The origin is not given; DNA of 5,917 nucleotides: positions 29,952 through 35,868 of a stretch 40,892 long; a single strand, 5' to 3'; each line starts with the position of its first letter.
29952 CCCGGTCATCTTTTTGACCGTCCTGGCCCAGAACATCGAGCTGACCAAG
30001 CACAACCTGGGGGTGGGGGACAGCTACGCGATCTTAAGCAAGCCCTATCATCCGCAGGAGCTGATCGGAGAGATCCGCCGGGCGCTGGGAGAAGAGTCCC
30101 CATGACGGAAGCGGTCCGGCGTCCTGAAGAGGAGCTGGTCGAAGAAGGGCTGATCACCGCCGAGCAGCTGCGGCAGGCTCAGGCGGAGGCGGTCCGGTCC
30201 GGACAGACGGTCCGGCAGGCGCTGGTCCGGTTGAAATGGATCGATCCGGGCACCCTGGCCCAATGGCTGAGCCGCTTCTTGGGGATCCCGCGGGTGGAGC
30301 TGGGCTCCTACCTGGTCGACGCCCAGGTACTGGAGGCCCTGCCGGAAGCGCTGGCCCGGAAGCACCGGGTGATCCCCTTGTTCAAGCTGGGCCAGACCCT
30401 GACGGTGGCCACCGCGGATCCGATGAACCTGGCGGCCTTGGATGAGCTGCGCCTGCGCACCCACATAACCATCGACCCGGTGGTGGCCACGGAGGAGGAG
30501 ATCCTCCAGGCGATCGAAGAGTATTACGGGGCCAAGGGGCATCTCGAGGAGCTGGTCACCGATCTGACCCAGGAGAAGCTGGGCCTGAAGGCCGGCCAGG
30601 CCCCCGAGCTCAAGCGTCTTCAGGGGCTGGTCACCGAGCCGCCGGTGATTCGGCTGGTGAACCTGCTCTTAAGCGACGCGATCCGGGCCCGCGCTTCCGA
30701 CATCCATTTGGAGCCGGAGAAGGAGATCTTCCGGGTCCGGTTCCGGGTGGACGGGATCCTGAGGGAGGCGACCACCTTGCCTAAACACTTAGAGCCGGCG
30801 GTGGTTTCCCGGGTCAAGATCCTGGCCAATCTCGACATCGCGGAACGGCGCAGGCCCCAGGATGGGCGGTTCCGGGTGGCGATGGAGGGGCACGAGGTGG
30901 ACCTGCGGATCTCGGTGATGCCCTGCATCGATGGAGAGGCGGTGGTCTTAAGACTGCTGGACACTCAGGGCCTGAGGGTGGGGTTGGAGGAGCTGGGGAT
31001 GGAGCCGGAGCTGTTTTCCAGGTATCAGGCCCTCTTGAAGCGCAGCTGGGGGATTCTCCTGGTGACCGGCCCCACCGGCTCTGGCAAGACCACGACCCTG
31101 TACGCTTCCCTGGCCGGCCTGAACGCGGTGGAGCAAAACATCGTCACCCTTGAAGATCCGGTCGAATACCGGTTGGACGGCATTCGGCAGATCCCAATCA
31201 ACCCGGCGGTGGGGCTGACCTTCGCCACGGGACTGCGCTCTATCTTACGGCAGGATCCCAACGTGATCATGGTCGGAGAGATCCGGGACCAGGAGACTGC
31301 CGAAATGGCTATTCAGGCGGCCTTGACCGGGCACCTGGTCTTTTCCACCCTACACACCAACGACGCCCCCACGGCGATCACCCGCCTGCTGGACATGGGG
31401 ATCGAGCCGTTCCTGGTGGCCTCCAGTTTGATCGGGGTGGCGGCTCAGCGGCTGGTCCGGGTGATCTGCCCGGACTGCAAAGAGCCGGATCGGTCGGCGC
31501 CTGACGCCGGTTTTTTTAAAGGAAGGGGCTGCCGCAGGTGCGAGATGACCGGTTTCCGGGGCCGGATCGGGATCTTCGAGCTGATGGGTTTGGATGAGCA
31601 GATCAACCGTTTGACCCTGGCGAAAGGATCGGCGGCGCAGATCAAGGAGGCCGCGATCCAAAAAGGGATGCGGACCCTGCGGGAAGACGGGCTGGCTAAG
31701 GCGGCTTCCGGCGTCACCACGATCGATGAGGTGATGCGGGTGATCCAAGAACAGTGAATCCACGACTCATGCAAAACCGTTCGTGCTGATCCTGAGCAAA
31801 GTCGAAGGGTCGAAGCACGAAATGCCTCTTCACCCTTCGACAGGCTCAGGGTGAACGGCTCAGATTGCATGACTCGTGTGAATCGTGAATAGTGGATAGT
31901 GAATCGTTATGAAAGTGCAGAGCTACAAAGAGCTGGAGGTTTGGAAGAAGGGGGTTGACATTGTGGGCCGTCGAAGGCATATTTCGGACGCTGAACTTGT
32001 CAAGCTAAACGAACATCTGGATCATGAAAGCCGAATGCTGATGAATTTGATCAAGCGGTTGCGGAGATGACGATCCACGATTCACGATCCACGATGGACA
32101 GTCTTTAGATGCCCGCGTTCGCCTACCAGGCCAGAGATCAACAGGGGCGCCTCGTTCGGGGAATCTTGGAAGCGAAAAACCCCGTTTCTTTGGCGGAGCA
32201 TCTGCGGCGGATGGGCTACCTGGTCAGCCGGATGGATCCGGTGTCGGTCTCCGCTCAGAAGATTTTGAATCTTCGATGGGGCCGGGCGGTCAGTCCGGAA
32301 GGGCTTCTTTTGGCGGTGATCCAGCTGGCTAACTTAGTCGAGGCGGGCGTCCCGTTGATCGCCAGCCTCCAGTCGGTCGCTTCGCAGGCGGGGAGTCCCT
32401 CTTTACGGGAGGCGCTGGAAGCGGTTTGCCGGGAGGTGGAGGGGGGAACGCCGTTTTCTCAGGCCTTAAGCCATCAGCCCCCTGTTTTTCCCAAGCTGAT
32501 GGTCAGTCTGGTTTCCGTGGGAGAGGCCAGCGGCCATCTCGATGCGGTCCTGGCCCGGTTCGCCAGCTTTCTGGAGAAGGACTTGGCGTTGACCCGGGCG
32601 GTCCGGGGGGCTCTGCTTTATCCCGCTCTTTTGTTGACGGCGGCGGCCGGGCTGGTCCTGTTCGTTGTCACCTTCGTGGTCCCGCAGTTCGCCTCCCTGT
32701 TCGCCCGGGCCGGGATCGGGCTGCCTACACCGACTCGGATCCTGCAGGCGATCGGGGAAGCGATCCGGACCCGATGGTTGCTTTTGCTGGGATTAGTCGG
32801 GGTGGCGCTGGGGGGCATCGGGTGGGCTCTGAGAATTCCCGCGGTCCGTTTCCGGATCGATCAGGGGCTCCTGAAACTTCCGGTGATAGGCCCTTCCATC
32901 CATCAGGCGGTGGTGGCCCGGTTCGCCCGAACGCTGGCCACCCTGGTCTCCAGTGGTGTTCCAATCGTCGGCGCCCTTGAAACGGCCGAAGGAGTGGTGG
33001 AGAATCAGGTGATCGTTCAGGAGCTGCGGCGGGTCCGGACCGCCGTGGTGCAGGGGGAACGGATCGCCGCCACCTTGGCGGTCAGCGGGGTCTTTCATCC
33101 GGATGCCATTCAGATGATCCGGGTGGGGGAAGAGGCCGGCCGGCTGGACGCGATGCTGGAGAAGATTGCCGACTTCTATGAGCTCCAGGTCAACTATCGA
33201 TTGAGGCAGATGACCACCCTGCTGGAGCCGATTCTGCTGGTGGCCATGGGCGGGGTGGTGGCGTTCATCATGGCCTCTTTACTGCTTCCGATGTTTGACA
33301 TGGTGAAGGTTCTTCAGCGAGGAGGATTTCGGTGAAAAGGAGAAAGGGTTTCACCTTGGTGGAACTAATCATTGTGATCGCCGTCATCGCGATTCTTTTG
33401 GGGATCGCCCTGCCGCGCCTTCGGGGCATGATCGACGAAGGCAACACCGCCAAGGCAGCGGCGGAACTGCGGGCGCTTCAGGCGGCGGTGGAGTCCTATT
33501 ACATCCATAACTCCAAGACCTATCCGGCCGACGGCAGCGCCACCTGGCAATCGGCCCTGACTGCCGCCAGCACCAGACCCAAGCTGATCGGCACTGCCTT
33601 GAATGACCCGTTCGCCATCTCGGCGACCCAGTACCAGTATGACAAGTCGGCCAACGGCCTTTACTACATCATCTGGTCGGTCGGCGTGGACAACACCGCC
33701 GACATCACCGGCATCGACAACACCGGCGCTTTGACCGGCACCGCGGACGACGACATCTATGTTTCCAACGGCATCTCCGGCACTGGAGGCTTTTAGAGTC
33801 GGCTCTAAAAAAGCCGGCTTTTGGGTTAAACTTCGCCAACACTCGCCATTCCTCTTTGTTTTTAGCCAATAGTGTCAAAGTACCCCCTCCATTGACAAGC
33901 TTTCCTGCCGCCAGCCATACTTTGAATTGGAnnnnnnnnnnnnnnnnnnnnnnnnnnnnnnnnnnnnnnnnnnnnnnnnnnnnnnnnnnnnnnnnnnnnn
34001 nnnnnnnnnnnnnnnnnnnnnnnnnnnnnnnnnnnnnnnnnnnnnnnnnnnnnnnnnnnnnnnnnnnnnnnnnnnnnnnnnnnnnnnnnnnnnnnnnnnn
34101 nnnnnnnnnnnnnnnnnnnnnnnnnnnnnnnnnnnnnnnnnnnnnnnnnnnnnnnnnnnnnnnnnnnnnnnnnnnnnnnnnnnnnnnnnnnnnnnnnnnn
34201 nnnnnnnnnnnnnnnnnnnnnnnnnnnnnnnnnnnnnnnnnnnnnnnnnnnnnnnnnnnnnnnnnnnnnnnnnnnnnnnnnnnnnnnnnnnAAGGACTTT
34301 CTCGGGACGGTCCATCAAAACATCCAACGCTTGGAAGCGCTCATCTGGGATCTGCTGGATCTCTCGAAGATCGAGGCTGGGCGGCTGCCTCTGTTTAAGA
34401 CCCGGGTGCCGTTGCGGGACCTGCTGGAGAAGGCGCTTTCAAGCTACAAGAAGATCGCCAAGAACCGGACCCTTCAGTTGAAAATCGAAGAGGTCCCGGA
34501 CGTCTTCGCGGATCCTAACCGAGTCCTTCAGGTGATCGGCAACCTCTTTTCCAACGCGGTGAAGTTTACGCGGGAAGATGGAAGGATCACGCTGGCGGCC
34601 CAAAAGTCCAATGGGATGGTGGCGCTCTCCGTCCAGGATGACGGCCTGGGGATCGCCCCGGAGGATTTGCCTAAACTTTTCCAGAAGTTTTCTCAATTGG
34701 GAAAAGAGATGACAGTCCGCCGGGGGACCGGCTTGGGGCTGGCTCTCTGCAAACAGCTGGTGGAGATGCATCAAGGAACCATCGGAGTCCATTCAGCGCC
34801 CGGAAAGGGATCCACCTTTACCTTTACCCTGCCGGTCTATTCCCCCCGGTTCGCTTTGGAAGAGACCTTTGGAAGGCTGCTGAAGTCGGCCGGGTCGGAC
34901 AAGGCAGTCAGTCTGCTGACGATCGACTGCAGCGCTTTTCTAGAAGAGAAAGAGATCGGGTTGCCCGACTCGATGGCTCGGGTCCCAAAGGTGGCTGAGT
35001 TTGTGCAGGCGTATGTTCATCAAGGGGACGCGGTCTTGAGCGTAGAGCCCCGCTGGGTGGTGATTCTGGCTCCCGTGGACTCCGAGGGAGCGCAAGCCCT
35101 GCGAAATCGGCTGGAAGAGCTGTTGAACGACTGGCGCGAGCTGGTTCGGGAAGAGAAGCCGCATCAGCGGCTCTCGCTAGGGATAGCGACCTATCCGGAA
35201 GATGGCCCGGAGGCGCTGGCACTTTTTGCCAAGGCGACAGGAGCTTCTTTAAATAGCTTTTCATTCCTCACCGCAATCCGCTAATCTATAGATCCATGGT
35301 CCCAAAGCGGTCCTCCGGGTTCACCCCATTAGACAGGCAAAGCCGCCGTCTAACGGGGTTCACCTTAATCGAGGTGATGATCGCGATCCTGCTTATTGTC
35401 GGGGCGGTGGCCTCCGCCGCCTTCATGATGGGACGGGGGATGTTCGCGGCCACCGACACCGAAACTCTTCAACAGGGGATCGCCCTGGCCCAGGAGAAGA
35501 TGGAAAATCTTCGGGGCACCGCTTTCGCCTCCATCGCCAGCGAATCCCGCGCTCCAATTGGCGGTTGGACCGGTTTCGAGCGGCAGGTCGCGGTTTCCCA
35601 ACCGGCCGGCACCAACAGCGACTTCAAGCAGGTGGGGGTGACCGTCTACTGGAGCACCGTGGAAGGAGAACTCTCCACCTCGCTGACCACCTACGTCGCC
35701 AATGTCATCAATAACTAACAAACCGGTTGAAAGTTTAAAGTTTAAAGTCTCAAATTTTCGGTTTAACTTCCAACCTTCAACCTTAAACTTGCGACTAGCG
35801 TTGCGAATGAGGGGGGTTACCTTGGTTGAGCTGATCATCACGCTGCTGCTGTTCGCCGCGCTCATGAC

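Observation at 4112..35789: Family of inverted heptanucleotide-array hairpins at gene boundaries (H1-H5)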

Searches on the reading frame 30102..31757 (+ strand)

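Call 16: search_protein_families(library=pfam, proteins=[window:30102-31757:+], max_evalue=0.01)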
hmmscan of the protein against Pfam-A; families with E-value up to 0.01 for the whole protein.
window:30102-31757:+ (551 aa): 6 families
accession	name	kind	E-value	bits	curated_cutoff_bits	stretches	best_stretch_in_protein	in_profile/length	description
PF00437.27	T2SSE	-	4.9e-134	447.1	24.9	1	180-546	6-370/370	Type II/IV secretion system protein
PF05157.20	MshEN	-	1.2e-24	86.6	23.1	1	60-146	1-88/90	MshEN domain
PF13191.12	AAA_16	-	8e-05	23.6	32.6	1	309-430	17-124/167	AAA ATPase domain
PF13401.12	AAA_22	-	0.00044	21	27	1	317-355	6-44/130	AAA domain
PF10415.14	FumaraseC_C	-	0.00068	20.4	32.5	0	29-57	20-48/54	Fumarase C C-terminus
PF25199.1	nSTAND_NTPase5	-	0.0026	18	34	1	313-347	38-73/145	Novel STAND NTPase 5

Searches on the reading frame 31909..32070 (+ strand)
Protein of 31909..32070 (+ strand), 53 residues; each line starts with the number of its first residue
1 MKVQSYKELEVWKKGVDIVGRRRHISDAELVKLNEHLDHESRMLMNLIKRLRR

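Call 16: search_protein_families(library=pfam, proteins=[window:31909-32070:+], max_evalue=0.01)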
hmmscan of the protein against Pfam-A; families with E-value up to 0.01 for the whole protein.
window:31909-32070:+ (53 aa): 0 families

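Call 17: search_protein_families(library=ncbifam, proteins=[window:31909-32070:+], max_evalue=10)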
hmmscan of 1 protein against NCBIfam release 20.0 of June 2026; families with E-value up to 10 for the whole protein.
window:31909-32070:+ (53 aa): 1 family
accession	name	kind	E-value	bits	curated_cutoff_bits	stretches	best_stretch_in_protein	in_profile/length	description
NF008911.0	PRK12275.1-2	subfamily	0.047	14.2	137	1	4-20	2-18/118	hypothetical protein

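Call 27: search_solved_structures(query=window:31909-32070:+, max_evalue=10, show_alignments=3)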
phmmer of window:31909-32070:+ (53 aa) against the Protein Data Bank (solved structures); distinct sequences matched with E-value up to 10: 7.
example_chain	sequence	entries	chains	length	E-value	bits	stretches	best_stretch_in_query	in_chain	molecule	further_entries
7a8s_A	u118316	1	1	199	0.01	19.4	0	10-19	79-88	sTIM11_h3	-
8r8o_A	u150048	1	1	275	0.015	18.9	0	10-29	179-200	HalluTIM3-1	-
5bvl_A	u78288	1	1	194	0.015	18.9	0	10-19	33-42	designed TIM barrel sTIM11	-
8r8n_A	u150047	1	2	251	0.017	18.8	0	10-19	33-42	HalluTIM2-2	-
7osu_A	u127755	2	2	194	0.019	18.6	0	10-19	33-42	sTIM11noCys-SB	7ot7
6yqy_A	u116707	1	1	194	0.022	18.4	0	10-19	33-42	de novo designed TIM barrel sTIM11noCys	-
1wjt_A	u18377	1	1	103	0.74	13.7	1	7-40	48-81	Transcription elongation factor S-II protein 3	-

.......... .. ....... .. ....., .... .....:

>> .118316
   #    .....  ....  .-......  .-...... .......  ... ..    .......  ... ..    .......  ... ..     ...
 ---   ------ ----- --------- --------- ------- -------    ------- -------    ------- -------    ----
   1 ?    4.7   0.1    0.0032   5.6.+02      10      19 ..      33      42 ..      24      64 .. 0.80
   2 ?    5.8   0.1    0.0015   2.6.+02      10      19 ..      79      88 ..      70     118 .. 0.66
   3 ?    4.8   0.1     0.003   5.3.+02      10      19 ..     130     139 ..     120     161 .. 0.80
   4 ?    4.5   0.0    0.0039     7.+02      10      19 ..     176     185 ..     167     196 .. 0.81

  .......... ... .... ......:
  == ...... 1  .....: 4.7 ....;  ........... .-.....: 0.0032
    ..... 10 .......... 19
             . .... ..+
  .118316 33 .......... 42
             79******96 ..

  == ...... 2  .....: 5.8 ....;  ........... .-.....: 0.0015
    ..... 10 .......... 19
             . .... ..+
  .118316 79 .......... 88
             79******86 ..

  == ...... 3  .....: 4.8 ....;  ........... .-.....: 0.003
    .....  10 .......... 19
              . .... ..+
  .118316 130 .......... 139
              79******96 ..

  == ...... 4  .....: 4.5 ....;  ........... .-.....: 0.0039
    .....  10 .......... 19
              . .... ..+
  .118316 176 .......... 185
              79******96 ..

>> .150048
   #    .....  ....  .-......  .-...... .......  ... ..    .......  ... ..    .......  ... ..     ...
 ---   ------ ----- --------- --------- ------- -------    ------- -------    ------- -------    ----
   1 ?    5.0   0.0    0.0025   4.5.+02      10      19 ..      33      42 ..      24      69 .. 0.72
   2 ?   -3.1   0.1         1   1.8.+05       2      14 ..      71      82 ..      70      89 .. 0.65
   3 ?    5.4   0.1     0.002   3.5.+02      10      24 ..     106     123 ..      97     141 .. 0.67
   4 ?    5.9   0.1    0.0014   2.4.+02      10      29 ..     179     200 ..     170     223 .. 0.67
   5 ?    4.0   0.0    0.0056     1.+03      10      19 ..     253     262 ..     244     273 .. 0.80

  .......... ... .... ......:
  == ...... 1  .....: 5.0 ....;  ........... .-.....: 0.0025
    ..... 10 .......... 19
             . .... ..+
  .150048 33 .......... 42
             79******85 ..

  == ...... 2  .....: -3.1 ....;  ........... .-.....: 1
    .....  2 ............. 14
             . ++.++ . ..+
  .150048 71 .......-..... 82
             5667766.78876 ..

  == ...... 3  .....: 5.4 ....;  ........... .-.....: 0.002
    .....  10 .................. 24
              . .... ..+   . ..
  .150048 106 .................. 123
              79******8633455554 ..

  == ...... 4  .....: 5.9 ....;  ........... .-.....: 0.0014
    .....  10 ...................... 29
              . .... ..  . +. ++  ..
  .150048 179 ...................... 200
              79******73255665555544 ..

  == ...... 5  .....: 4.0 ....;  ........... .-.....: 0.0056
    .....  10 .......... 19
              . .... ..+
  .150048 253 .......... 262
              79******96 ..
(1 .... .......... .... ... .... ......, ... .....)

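Call 28: search_protein_families(library=pfam, proteins=[window:31909-32070:+], max_evalue=10)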
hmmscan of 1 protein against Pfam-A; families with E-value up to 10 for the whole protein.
window:31909-32070:+ (53 aa): 0 families

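Call 38: find_homologous_proteins(query=window:31909-32070:+, max_evalue=0.1)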
Query window:31909-32070:+ (53 aa): 1 proteins with E <= 0.1 among 1 candidates.
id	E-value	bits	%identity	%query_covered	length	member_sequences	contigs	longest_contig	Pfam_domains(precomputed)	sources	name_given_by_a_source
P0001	3.3e-26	106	100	100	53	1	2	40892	-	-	-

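Call 43: search_dna_similar(query=window:31909-32070:+, collection=plasmids, mode=protein, max_evalue=10, max_rows=30)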
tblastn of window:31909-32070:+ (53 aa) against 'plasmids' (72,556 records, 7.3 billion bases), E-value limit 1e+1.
No match.

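Call 58: find_encoding_contigs(protein=window:31909-32070:+, flank=10000, max_places=6)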
Protein window:31909-32070:+ (53 aa): 2 contigs read that carry it; 2 places shown.
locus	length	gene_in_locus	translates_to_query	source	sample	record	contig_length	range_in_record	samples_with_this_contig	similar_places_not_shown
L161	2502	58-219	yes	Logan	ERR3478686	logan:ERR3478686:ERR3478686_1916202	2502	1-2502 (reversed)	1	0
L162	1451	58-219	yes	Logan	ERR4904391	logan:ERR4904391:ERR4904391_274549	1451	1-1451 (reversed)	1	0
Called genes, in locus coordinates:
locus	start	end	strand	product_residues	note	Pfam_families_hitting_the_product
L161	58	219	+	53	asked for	-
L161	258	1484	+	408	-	PF28597:T2SSF_N, PF00482:T2SSF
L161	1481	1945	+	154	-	PF07963:N_methyl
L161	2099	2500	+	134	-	?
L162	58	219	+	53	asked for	-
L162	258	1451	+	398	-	?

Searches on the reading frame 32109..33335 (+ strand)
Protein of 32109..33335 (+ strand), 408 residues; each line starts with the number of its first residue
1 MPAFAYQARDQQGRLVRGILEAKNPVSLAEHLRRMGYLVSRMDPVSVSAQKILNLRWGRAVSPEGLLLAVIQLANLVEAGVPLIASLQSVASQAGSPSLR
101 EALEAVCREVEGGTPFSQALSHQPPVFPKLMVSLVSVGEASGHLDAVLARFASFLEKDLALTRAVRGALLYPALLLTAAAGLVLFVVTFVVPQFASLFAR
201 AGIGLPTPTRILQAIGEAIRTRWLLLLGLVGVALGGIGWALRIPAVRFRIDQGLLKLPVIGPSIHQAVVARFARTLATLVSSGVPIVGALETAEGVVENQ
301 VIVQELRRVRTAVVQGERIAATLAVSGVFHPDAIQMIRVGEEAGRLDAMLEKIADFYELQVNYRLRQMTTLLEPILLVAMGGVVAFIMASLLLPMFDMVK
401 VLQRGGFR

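Call 16: search_protein_families(library=pfam, proteins=[window:32109-33335:+], max_evalue=0.01)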
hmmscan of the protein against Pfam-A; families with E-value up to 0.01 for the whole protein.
window:32109-33335:+ (408 aa): 1 family
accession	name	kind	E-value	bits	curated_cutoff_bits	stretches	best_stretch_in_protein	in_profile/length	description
PF00482.28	T2SSF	-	9.5e-60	200.5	25.2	2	71-192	3-125/125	Type II secretion system (T2SS), protein F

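Call 23: find_related_loci(query=window:32109-33335:+, collection=genome_contigs, flank=10000)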
Query window:32109-33335:+ (408 aa) in genome_contigs; peptide patterns used: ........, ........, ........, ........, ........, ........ (x = any residue, [..] = any of these).
361 stretches matched a pattern; 114 encode a relative of the query (tblastn E <= 1e-3); the best 80 are kept; 80 distinct loci.
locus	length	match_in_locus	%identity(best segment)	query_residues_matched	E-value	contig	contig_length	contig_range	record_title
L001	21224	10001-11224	70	1-408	3e-180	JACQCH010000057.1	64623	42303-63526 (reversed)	MAG: Candidatus Omnitrophota bacterium isolate NC_groundwater_963_Pr1_S-0.2um_59_43 Montesol18-Sp2_coassembly_scaffold_7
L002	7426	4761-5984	62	1-408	8e-156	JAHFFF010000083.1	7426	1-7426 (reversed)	MAG: Candidatus Omnitrophota bacterium isolate nzgw286 NODE_8113_length_7427_cov_4.121544, whole genome shotgun sequence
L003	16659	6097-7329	63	1-408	2e-150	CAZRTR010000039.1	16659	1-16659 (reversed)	MAG TPA_asm: uncultured Planctomycetia bacterium isolate ERP125453_co1_528 genome assembly, contig: NODE_3548_length_166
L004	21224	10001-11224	58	1-408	3e-147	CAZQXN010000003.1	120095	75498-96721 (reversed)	MAG TPA_asm: uncultured Planctomycetia bacterium isolate SRP167671_co1_127 genome assembly, contig: NODE_116_length_1200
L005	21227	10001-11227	54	1-408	3e-136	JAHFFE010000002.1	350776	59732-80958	MAG: Candidatus Omnitrophota bacterium isolate nzgw285 NODE_34_length_350777_cov_4.371512, whole genome shotgun sequence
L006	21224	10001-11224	59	1-407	6e-136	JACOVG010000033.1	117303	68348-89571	MAG: Candidatus Omnitrophota bacterium isolate NC_groundwater_94_Ag_S2p5_63_724 S_2p5_S6_170907_scaffold_3119447, whole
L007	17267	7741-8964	65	1-408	2e-147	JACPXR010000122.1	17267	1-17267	MAG: Candidatus Omnitrophota bacterium isolate NC_groundwater_842_Pr1_B-0.1um_62_9 Montesol18_Bp1_scaffold_1760066, whol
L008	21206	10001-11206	33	1-403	4e-71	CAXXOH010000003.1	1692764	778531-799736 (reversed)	MAG: uncultured Ilyobacter sp. isolate 507f97b1-de51-4e11-bf78-dc27f237b04f genome assembly, contig: contig_3, whole gen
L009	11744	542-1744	36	1-403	1e-63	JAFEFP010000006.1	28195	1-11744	MAG: Proteobacteria bacterium isolate SZAS LIN-95 LIN-496__6__length-28195, whole genome shotgun sequence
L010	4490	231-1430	38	1-398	2e-63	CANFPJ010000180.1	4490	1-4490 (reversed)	MAG: Comamonadaceae bacterium isolate Jr-14may18-109 genome assembly, contig: Jr-14may18-C30844, whole genome shotgun se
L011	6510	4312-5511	38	1-398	7e-63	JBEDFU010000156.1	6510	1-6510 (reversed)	MAG: Pseudomonadota bacterium isolate NASQAN2014_190_B_bin.38 scaffold_688853, whole genome shotgun sequence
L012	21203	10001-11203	36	1-403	7e-63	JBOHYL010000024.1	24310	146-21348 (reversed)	MAG: Rudaea sp. isolate TC-S_metabat2.bin.583 k127_1387924, whole genome shotgun sequence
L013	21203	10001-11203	36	1-403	8e-62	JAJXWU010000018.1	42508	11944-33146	MAG: Proteobacteria bacterium isolate BP6.bin101 NODE_1235_length_42508_cov_1.857247, whole genome shotgun sequence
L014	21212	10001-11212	35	1-406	1e-61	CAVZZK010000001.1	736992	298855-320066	MAG: uncultured proteobacterium isolate MFD05684.bin.1.80 genome assembly, contig: contig_32256, whole genome shotgun se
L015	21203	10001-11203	34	1-403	3e-61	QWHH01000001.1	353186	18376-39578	MAG: Lysobacterales bacterium PRO7 test_scaffold_5, whole genome shotgun sequence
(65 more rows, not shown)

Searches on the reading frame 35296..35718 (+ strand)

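Call 16: search_protein_families(library=pfam, proteins=[window:35296-35718:+], max_evalue=0.01)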
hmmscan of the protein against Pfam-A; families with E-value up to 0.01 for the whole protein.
window:35296-35718:+ (140 aa): 1 family
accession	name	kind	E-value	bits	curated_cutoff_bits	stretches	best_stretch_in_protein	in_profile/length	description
PF07963.17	N_methyl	-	0.0022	18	21.2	1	20-34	5-19/27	Prokaryotic N-terminal methylation motif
